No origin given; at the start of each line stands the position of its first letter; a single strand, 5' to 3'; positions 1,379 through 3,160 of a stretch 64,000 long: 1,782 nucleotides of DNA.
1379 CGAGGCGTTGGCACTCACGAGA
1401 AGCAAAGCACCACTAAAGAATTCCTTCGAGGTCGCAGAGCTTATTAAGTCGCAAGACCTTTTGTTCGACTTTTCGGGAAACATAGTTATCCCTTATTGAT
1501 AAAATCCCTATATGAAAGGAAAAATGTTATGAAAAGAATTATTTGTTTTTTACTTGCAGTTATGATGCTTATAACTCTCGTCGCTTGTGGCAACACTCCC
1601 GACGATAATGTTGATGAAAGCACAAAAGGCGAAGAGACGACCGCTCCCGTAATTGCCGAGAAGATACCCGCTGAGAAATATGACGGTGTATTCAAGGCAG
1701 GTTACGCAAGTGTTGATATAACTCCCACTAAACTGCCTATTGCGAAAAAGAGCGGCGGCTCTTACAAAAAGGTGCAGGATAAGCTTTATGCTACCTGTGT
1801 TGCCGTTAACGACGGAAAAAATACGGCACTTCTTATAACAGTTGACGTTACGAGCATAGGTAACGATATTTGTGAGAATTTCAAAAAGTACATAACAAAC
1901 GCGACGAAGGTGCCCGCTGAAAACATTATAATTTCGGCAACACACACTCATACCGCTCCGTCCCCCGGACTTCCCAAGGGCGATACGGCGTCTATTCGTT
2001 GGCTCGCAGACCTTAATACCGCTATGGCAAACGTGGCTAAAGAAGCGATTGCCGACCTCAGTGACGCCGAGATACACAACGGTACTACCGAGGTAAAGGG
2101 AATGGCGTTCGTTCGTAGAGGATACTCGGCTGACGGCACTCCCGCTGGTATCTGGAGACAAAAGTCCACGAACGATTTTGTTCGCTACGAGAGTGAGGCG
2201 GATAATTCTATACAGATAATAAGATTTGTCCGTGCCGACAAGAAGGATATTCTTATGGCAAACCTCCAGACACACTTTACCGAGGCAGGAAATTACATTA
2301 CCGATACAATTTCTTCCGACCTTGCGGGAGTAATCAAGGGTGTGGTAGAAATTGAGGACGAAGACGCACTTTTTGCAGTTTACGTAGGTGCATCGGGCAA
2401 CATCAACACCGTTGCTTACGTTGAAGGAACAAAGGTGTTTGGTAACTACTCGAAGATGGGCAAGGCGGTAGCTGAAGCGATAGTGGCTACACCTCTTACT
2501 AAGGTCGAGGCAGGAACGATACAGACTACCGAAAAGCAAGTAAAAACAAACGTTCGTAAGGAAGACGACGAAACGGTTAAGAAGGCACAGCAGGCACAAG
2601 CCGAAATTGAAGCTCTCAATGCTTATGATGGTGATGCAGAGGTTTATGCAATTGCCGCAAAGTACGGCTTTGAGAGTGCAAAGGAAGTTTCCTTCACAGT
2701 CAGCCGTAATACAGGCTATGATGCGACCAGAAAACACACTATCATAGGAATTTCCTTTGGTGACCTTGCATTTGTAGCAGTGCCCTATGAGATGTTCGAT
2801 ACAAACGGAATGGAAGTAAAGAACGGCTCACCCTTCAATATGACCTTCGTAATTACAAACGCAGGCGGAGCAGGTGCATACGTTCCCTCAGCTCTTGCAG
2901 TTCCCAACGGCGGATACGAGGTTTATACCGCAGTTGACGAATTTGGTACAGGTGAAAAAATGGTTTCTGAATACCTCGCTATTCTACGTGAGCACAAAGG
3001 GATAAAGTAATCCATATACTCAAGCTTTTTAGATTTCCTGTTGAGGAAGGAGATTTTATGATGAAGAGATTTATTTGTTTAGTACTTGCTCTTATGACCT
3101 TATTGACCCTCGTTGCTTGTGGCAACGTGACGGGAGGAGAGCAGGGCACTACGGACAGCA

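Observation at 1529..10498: Six-fold tandem array of ceramidase-like lipoproteins in one ~10-kb operon headed by a PPTase and a PHP phosphoesterase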

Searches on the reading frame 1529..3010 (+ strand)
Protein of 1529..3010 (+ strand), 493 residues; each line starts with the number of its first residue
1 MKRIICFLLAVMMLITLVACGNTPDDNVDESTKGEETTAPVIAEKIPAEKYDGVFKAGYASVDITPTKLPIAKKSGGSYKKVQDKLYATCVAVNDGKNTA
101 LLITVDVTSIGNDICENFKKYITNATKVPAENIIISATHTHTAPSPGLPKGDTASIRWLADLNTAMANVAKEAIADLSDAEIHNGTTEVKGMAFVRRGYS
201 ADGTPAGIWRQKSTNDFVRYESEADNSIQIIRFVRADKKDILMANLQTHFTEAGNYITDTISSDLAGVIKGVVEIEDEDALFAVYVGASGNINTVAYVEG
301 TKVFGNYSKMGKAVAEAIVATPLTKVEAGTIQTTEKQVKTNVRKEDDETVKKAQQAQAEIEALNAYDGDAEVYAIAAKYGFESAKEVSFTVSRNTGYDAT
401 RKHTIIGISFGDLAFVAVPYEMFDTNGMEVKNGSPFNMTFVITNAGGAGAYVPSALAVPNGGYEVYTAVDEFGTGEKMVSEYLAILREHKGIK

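Call 3: search_protein_families(library=pfam, proteins=[window:1529-3010:+], max_evalue=0.1)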
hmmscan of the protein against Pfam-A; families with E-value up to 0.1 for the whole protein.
window:1529-3010:+ (493 aa): 1 family
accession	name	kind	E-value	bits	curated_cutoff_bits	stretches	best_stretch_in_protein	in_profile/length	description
PF04734.18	Ceramidase_alk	-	2.2e-06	27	32.1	1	83-279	33-232/509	Neutral/alkaline non-lysosomal ceramidase, N-terminal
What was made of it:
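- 1529..3010 (+): Copy 1 (c1): ceramidase-fold lipoprotein, 493 aa. It was the one modelled. Call 3: PF04734 at 27 bits, below threshold.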

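Call 4: search_protein_families(library=ncbifam, proteins=[window:1529-3010:+], max_evalue=0.1)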
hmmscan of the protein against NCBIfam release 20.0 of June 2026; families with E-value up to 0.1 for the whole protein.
window:1529-3010:+ (493 aa): 5 families
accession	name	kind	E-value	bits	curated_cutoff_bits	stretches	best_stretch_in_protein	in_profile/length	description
NF050142.1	PG1828_fam_lipo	equivalog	0.0031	18.2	50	1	1-44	1-43/59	PG1828 family lipoprotein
NF033193.2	lipo_NDxxF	hypoth_equivalog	0.0086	15.8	60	1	2-46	1-45/199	NDxxF motif lipoprotein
NF058647.1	lipo_LytA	equivalog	0.0089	16.2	110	1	1-44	1-35/107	acidic lipoprotein LytA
TIGR01033.1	TIGR01033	subfamily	0.016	15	208.75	1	217-342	84-211/238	YebC/PmpR family DNA-binding transcriptional regulator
NF045774.1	cytochro_C551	exception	0.049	13.6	118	1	1-48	1-47/110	cytochrome c551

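Call 8: search_solved_structures(query=A1, max_evalue=1, show_alignments=2)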
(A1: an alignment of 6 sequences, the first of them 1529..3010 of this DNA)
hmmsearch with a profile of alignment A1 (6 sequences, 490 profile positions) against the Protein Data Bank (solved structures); distinct sequences matched with E-value up to 1: 1.
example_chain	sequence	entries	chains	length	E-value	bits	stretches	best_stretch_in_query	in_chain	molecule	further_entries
4wgk_A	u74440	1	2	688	0.0011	21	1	71-277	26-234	Neutral ceramidase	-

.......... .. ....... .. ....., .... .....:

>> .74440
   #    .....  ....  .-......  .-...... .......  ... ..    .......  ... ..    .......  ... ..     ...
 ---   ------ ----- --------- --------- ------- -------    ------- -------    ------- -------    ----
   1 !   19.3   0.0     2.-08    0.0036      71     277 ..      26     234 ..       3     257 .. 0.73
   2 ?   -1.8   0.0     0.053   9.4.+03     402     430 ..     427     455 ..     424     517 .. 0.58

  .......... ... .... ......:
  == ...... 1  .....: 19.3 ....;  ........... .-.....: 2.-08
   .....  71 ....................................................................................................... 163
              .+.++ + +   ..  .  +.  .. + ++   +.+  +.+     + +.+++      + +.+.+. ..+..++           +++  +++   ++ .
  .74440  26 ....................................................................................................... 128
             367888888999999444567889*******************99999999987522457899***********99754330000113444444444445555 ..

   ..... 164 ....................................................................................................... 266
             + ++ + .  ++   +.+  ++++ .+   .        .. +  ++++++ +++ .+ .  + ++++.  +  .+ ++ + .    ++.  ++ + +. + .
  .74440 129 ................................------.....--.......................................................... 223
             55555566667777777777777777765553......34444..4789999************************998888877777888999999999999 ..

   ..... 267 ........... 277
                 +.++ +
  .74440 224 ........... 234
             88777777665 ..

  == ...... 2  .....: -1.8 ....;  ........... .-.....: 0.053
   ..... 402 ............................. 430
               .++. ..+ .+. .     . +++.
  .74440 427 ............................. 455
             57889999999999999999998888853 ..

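Call 11: find_related_loci(query=A1, collection=genome_contigs, flank=10000)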
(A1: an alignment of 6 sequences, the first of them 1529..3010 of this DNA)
Query A1 (493 aa) in genome_contigs; peptide patterns used: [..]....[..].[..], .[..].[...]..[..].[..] (x = any residue, [..] = any of these).
73 stretches matched a pattern; 52 encode a relative of the query (tblastn E <= 1e-3); 51 distinct loci.
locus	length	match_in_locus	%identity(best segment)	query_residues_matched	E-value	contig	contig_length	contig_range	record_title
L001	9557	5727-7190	37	1-487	3e-86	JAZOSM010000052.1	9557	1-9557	MAG: Eubacteriales bacterium isolate T1900045543_YK20190237.MAGScoT_cleanbin_000033 SGB_7836_k141_3281915, whole genome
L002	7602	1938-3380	34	1-490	2e-79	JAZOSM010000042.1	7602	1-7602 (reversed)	MAG: Eubacteriales bacterium isolate T1900045543_YK20190237.MAGScoT_cleanbin_000033 SGB_7836_k141_2578211, whole genome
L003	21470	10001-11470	36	1-490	2e-79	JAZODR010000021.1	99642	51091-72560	MAG: Eubacteriales bacterium isolate T1900044751_TS20190417.MAGScoT_cleanbin_000034 SGB_2217_k141_2390439, whole genome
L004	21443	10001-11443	35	1-490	1e-78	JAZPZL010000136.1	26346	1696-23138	MAG: Eubacteriales bacterium isolate T1900044645_TS20190111.MAGScoT_cleanbin_000030 SGB_1341_k141_979884, whole genome s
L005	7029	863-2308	35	1-490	2e-78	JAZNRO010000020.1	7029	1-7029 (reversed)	MAG: Eubacteriales bacterium isolate T1900044816_TS20190282.MAGScoT_cleanbin_000007 SGB_2813_k141_635414, whole genome s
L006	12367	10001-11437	37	1-489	2e-78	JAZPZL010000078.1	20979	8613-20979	MAG: Eubacteriales bacterium isolate T1900044645_TS20190111.MAGScoT_cleanbin_000030 SGB_1341_k141_1760274, whole genome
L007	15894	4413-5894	35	1-486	3e-78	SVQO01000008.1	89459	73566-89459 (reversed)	MAG: Oscillospiraceae bacterium isolate SIG619 NODE_1492_length_89459_cov_4.496138, whole genome shotgun sequence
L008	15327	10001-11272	37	51-490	2e-78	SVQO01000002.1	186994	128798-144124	MAG: Oscillospiraceae bacterium isolate SIG619 NODE_290_length_186994_cov_4.434068, whole genome shotgun sequence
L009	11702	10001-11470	34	1-486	1e-75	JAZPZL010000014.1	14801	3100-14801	MAG: Eubacteriales bacterium isolate T1900044645_TS20190111.MAGScoT_cleanbin_000030 SGB_1341_k141_1766953, whole genome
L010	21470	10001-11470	34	1-486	7e-74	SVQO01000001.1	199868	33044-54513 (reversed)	MAG: Oscillospiraceae bacterium isolate SIG619 NODE_251_length_199868_cov_4.245768, whole genome shotgun sequence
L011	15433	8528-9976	35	1-479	7e-74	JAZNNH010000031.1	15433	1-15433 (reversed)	MAG: Eubacteriales bacterium isolate T1900044657_TS20190123.MAGScoT_cleanbin_000029 SGB_1487_k141_2932326, whole genome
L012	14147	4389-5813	34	1-490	4e-76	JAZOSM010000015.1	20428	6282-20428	MAG: Eubacteriales bacterium isolate T1900045543_YK20190237.MAGScoT_cleanbin_000033 SGB_7836_k141_3494858, whole genome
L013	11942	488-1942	33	1-490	6e-71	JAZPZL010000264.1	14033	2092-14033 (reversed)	MAG: Eubacteriales bacterium isolate T1900044645_TS20190111.MAGScoT_cleanbin_000030 SGB_1341_k141_514784, whole genome s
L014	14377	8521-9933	34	1-486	8e-71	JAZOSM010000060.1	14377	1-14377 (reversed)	MAG: Eubacteriales bacterium isolate T1900045543_YK20190237.MAGScoT_cleanbin_000033 SGB_7836_k141_3920951, whole genome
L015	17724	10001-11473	34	1-490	5e-69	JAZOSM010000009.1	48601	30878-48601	MAG: Eubacteriales bacterium isolate T1900045543_YK20190237.MAGScoT_cleanbin_000033 SGB_7836_k141_3152940, whole genome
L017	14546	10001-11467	36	1-490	5e-81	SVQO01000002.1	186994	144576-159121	MAG: Oscillospiraceae bacterium isolate SIG619 NODE_290_length_186994_cov_4.434068, whole genome shotgun sequence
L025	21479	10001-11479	32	1-491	1e-64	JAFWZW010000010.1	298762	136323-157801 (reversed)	MAG: Clostridia bacterium isolate RGIG6222 Sheep_Rectum-2__c458205, whole genome shotgun sequence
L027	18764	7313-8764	35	1-490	7e-82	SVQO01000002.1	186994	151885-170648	MAG: Oscillospiraceae bacterium isolate SIG619 NODE_290_length_186994_cov_4.434068, whole genome shotgun sequence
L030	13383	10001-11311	34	58-488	2e-62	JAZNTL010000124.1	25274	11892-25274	MAG: Lawsonibacter sp. isolate T1900044802_TS20190268.MAGScoT_cleanbin_000068 SGB_2728_k141_2452414, whole genome shotgu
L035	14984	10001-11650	30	1-491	5e-58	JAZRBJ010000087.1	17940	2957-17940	MAG: Faecousia sp. isolate T1900045129_TC20190123.MAGScoT_cleanbin_000018 SGB_4874_k141_1333526, whole genome shotgun se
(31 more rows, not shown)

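Call 30: predict_structure(alignment_id=A2)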
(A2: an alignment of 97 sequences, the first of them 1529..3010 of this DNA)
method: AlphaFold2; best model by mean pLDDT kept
length: 493 residues; sequences in the alignment: 97
mean_pLDDT: 90.7   pTM: 0.87
mean pLDDT of the five models: 90.7, 90.3, 89.5, 89.1, 88.8
residues with pLDDT >= 90: 361; 70-90: 102; 50-70: 10; < 50: 20
segments of 3 or more residues with pLDDT < 50: 19-38
pLDDT, mean of each block of 10 residues (from residue 1): 78 64 35 43 86 95 97 93 98 98 97 97 98 96 94 95 98 99 97 90 86 84 91 98 94 90 96 97 91 87 91 98 97 97 96 98 91 95 94 95 97 96 85 96 92 85 89 94 97 86
secondary structure, 60 per line:
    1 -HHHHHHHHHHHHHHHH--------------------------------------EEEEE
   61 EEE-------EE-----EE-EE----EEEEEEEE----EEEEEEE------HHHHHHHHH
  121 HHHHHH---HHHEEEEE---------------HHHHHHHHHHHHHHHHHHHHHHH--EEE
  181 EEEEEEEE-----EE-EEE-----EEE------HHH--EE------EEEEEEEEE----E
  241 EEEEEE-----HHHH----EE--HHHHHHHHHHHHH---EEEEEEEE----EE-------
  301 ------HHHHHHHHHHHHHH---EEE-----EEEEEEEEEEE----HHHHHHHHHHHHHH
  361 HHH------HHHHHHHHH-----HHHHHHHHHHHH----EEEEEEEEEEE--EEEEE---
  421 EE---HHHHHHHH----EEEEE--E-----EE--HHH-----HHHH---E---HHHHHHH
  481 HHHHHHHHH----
elements in order: H2-17 E56-63 E87-94 E99-105 H112-126 E133-137 H153-175 E178-188 E197-199 E205-207 E227-235 E240-246 H252-255 H264-276 E280-287 H307-320 E324-326 E332-342 H347-363 H370-378 H384-395 E400-410 E413-417 H426-433 E438-442 H463-466 H474-489
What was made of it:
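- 1529..3010 (+): Call 30: AF2 pLDDT 90.7.
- On Neutral/alkaline ceramidase: No second domain appears in Pfam (call 3) or in the model (call 30).
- The AF2 model has pLDDT 90.7 and pTM 0.87 (call 30). Residues 19-38 are disordered in the model (call 30).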

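Call 33: fold_search(model_id=the predicted structure, library=pdb)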
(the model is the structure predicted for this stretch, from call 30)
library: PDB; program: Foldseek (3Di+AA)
matches with E <= 10: 902; with E <= 0.001: 7
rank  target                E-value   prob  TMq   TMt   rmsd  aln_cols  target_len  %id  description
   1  2zws                  4.0e-24  1.00  0.63  0.50   7.2       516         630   14  Crystal Structure Analysis of neutral ceramidase from Pseudomonas aeruginosa (released 2009-03-03)
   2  4wgk_B                2.2e-22  1.00  0.63  0.47   7.4       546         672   14  Crystal structure of human neutral ceramidase with Zn-bound phosphate (released 2015-07-08)
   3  4wgk_A                4.0e-22  1.00  0.64  0.48   7.5       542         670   13  Crystal structure of human neutral ceramidase with Zn-bound phosphate (released 2015-07-08)
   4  2zxc_A                6.0e-22  1.00  0.63  0.49   7.0       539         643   13  Ceramidase complexed with C2 (released 2009-02-03)
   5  3eub_C                6.5e-04  0.35  0.14  0.10  24.1       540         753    8  Crystal Structure of Desulfo-Xanthine Oxidase with Xanthine (released 2009-01-27)
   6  6ac4_B                8.2e-04  0.18  0.13  0.06  23.6       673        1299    8  Rat Xanthine oxidoreductase, D428N variant (released 2019-08-28)
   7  7orc_A                8.2e-04  0.15  0.11  0.05  20.9       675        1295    6  Human Aldehyde Oxidase in complex with Raloxifene (released 2021-09-01)
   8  3zyv_D                1.2e-03  0.18  0.14  0.07  24.2       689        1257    8  Crystal structure of the mouse liver Aldehyde Oxidase 3 (mAOX3) (released 2012-09-05)
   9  3zyv_C                1.5e-03  0.15  0.13  0.06  21.6       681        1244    7  Crystal structure of the mouse liver Aldehyde Oxidase 3 (mAOX3) (released 2012-09-05)
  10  8emt_B                1.6e-03  0.28  0.14  0.07  25.2       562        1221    6  Cryo-EM analysis of the human aldehyde oxidase from liver (released 2023-05-10)
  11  8emt_A                1.7e-03  0.28  0.14  0.06  24.8       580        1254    6  Cryo-EM analysis of the human aldehyde oxidase from liver (released 2023-05-10)
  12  3etr_C                2.1e-03  0.23  0.13  0.09  23.8       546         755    8  Crystal structure of xanthine oxidase in complex with lumazine (released 2009-01-27)
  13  1fiq_C                2.2e-03  0.16  0.12  0.09  24.8       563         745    8  CRYSTAL STRUCTURE OF XANTHINE OXIDASE FROM BOVINE MILK (released 2000-10-04)
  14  3zyv_B                2.2e-03  0.13  0.13  0.06  24.0       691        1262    8  Crystal structure of the mouse liver Aldehyde Oxidase 3 (mAOX3) (released 2012-09-05)
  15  6ac4_A                2.3e-03  0.12  0.11  0.07  22.4       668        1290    7  Rat Xanthine oxidoreductase, D428N variant (released 2019-08-28)
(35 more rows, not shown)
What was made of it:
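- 1529..3010 (+): Call 33: Foldseek 2zws at E 4e-24.
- On Neutral/alkaline ceramidase: Calls 30 and 33: a model with pLDDT 90.7.
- Closest known: Neutral ceramidases: Pseudomonas aeruginosa PaCD/CerN. Same: The catalytic-domain fold is the same (Foldseek E about 1e-24, call 33).
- The next hits are at E>6e-4 with TM about 0.1 (call 33).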

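Call 34: search_solved_structures(query=A2, max_evalue=1, show_alignments=3)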
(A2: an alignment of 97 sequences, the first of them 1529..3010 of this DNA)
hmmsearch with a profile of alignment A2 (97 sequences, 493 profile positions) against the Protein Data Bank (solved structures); distinct sequences matched with E-value up to 1: 1.
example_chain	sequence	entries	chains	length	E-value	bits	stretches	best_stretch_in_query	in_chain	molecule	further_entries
4wgk_A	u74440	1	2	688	5e-09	38.7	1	59-280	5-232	Neutral ceramidase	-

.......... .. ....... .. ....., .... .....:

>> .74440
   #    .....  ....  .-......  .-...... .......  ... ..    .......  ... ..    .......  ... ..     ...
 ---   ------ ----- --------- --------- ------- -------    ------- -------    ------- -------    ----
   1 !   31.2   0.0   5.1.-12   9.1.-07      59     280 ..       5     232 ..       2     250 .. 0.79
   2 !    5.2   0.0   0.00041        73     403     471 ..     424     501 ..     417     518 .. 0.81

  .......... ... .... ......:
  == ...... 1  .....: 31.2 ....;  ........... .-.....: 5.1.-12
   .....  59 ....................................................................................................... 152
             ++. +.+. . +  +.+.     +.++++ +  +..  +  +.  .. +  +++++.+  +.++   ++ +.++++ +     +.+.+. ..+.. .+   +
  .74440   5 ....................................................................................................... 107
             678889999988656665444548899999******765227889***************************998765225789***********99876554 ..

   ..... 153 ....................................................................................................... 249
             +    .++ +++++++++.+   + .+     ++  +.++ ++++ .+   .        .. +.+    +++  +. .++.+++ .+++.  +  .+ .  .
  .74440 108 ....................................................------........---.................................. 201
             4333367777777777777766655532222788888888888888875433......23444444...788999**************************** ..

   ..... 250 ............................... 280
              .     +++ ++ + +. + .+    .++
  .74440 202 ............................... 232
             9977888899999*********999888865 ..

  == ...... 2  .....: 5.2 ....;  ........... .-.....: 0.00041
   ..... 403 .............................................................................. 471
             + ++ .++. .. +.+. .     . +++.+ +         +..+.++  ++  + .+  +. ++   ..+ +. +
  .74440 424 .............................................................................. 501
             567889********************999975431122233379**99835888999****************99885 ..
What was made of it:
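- The family profile hits human neutral ceramidase at E 5e-9 and nothing else in the PDB (call 34).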

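Call 37: search_protein_families(library=pfam, alignment_id=A3, max_evalue=0.00001)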
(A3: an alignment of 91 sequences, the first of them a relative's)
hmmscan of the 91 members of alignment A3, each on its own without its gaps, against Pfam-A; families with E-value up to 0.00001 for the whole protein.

A. member 1, L001:2995-5499:+ (834 aa): 0 families

B. families by the number of members that match (of 91 scanned): 54 families (the first 25 are shown)
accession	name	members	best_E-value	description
PF12833.13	HTH_18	5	2.8e-23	Helix-turn-helix domain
PF00165.29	HTH_AraC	5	1.2e-19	Bacterial regulatory helix-turn-helix proteins, AraC family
PF02311.25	AraC_binding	5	9.8e-15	AraC-like ligand binding domain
PF02540.23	NAD_synthase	2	1.1e-62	NAD synthase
PF00295.23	Glyco_hydro_28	2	5.5e-28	Glycosyl hydrolases family 28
PF14815.12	NUDIX_4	2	1.4e-27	NUDIX domain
PF00756.26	Esterase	2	5.3e-25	Putative esterase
PF01734.28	Patatin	2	1.5e-24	Patatin-like phospholipase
PF19890.4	DUF6363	2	1.2e-22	Domain of unknown function (DUF6363)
PF01926.29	MMR_HSR1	2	5.2e-22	50S ribosome-binding GTPase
PF00730.31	HhH-GPD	2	2e-21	HhH-GPD superfamily base excision DNA repair protein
PF00574.28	CLP_protease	2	3.3e-18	Clp protease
PF01381.28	HTH_3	2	2.8e-12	Helix-turn-helix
PF12708.12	Pect-lyase_RHGA_epim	2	7.6e-10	Rhamnogalacturonase A/epimerase, pectate lyase-like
PF07883.17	Cupin_2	2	1e-09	Cupin domain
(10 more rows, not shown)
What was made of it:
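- Patatin-like and esterase genes occur among the flanking genes (call 37).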

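Call 51: search_protein_representatives(alignment_id=A2)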
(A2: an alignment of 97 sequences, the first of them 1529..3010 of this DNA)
Query: 97 sequences, 493 profile positions. Proteins with E-value up to 0.001 (for the whole library): 16730; up to 1e-10: 8094; up to 1e-30: 1841. The best 150 are listed.
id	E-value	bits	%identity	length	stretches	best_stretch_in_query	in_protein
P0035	3.4e-209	712.2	-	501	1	1-491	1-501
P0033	9.2e-199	677.7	-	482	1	8-492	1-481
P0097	9.5e-195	664.5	-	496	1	1-491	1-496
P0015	1.6e-191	653.9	-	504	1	1-491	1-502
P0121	1.7e-186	637.3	-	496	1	1-490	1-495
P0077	1.5e-184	630.9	-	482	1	1-490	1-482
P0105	1.8e-184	630.6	-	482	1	2-491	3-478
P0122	6.1e-179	612.4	-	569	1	1-489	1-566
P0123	7.7e-179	612.0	-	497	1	1-491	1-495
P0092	2.1e-174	597.4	-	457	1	1-490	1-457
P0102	9.0e-170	582.1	-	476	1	13-490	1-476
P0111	1.9e-169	581.1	-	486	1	1-491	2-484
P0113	1.4e-162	558.4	-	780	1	45-491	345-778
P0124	1.6e-158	545.0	-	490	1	1-491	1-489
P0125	3.8e-149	514.1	-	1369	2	54-491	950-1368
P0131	1.3e-144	499.1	-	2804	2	47-488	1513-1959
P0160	8.5e-121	420.6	-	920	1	1-490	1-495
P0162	8.3e-120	417.3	-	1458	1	48-490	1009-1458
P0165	1.6e-117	409.8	-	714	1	51-491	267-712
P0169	2.5e-115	402.5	-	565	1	54-487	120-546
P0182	5.5e-112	391.5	-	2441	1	51-491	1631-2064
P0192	4.2e-110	385.3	-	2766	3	49-459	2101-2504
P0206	3.6e-108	378.9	-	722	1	1-490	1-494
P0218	9.0e-107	374.3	-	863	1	1-490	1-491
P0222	3.6e-106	372.3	-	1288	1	49-490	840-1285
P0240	1.4e-104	367.1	-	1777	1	59-489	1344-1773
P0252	1.6e-103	363.6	-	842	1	1-491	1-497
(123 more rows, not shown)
